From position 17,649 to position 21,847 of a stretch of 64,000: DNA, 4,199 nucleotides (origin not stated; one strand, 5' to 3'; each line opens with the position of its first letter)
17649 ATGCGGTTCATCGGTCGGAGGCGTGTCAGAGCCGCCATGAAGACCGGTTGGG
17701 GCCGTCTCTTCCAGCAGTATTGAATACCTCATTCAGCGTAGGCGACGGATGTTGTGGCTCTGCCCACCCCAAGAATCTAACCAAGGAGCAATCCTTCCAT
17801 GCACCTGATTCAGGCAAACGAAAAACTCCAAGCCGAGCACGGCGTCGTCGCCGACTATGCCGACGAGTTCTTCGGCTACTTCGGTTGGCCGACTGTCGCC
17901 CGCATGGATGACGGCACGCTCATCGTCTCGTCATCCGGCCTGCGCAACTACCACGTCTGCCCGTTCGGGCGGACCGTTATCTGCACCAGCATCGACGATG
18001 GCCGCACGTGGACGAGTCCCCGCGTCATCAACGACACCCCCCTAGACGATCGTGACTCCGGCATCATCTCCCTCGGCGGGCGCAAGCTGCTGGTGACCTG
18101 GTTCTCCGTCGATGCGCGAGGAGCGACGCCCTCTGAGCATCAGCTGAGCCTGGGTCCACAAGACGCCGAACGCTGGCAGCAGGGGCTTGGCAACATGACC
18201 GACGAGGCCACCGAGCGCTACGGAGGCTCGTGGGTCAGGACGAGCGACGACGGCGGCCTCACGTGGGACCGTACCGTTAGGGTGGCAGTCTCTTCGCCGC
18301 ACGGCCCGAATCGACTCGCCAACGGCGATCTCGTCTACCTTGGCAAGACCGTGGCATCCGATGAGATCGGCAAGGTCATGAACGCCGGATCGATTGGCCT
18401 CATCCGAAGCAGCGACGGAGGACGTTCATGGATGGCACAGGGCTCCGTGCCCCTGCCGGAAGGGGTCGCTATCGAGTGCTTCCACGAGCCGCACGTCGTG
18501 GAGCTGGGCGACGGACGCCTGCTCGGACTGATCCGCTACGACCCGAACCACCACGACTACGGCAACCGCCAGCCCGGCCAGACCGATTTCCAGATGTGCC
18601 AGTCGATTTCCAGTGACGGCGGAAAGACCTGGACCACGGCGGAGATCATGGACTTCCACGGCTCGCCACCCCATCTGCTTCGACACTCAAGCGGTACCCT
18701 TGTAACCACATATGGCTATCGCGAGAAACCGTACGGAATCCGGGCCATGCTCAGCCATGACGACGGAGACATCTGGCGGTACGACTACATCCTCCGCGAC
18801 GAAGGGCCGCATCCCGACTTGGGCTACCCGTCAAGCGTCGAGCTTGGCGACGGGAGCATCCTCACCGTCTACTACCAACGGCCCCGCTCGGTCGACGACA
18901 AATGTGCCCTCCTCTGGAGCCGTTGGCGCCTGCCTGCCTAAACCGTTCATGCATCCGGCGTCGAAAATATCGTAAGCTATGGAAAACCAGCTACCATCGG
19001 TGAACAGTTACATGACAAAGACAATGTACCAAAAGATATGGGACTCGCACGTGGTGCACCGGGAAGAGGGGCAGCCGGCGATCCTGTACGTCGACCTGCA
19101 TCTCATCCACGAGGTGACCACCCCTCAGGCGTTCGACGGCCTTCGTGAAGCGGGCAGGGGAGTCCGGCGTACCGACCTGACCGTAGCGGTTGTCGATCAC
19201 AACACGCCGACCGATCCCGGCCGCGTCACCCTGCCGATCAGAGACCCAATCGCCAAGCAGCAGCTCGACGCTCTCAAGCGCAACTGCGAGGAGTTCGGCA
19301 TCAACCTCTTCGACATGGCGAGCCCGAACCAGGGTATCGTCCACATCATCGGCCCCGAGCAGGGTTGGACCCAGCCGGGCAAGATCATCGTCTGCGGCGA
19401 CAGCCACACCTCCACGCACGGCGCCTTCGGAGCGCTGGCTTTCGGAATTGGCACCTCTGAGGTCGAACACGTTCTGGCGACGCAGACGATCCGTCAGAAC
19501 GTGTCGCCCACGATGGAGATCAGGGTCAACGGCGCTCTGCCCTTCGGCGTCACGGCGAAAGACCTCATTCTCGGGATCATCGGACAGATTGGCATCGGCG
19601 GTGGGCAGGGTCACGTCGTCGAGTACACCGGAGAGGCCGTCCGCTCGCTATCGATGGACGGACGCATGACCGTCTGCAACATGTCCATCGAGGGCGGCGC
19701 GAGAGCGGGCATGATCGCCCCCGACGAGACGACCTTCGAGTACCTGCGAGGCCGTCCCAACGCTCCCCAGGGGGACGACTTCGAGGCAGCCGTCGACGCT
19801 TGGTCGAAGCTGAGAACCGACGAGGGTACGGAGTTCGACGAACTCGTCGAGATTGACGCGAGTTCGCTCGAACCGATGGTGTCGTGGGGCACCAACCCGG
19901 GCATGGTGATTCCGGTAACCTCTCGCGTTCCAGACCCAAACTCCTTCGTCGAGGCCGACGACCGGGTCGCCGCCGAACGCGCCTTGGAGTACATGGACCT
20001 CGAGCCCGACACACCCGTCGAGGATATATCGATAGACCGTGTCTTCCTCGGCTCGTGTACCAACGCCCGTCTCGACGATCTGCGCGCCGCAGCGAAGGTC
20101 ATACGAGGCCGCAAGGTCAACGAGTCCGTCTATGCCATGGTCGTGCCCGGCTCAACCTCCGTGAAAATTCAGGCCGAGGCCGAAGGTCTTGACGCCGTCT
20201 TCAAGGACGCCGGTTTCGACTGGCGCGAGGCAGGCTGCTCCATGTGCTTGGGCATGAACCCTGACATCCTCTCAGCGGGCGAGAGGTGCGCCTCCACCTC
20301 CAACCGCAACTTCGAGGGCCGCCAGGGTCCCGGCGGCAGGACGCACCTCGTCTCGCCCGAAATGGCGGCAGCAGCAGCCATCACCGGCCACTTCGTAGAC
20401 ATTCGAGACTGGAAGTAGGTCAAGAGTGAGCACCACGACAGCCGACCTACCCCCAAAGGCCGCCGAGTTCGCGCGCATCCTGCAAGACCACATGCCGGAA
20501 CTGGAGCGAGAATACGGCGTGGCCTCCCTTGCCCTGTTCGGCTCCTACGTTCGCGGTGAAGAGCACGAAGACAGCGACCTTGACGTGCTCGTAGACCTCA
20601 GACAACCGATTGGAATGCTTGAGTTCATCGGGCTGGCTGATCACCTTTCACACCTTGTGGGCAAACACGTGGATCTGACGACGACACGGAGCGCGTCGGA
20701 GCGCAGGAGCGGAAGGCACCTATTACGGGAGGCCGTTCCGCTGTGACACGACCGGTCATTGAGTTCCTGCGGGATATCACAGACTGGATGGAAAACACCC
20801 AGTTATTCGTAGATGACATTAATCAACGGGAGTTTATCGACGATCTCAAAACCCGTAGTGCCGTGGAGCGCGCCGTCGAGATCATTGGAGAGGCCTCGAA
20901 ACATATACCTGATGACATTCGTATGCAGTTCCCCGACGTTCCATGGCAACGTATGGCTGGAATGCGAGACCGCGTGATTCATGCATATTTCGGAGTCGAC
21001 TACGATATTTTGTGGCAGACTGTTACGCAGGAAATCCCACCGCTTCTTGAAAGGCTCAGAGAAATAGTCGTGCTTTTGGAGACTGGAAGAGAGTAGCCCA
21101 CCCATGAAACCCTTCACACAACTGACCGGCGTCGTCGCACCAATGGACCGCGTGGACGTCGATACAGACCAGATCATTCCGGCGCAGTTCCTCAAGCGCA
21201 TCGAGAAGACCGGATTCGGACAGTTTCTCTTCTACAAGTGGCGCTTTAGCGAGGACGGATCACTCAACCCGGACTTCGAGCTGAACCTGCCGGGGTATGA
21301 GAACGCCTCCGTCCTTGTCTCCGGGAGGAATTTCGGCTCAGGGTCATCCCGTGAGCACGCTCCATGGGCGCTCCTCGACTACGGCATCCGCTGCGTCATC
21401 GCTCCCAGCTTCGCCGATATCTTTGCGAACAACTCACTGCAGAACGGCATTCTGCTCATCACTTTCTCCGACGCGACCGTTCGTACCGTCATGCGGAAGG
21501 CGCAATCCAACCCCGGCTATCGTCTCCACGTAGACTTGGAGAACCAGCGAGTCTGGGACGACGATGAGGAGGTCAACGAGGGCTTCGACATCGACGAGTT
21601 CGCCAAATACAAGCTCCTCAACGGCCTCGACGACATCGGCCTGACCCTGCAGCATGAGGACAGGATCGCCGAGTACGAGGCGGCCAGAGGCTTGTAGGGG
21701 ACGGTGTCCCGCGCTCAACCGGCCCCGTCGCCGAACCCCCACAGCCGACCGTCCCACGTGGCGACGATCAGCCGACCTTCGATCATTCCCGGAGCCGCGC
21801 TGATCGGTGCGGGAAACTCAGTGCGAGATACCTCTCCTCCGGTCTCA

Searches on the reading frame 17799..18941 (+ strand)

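Call 100: search_protein_families(library=pfam, proteins=[window:17799-18941:+], max_evalue=0.00001)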
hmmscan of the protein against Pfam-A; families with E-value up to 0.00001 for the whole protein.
window:17799-18941:+ (380 aa): 1 family
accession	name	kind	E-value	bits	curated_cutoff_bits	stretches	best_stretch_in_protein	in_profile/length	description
PF13088.12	BNR_2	-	4.5e-16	59.5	31.4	1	203-354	142-275/277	BNR repeat-like domain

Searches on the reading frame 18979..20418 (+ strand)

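Call 100: search_protein_families(library=pfam, proteins=[window:18979-20418:+], max_evalue=0.00001)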
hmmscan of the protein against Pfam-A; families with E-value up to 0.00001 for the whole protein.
window:18979-20418:+ (479 aa): 1 family
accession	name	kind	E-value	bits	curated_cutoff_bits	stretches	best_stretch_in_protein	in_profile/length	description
PF00330.25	Aconitase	-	1.3e-180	601.7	28.7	1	18-470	1-463/463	Aconitase family (aconitate hydratase)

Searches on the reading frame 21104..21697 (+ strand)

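Call 100: search_protein_families(library=pfam, proteins=[window:21104-21697:+], max_evalue=0.00001)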
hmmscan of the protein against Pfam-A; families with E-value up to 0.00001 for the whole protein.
window:21104-21697:+ (197 aa): 1 family
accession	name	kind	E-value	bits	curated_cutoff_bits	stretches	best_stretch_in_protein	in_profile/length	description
PF00694.25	Aconitase_C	-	5.1e-35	121.1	22.8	1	1-123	1-130/131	Aconitase C-terminal domain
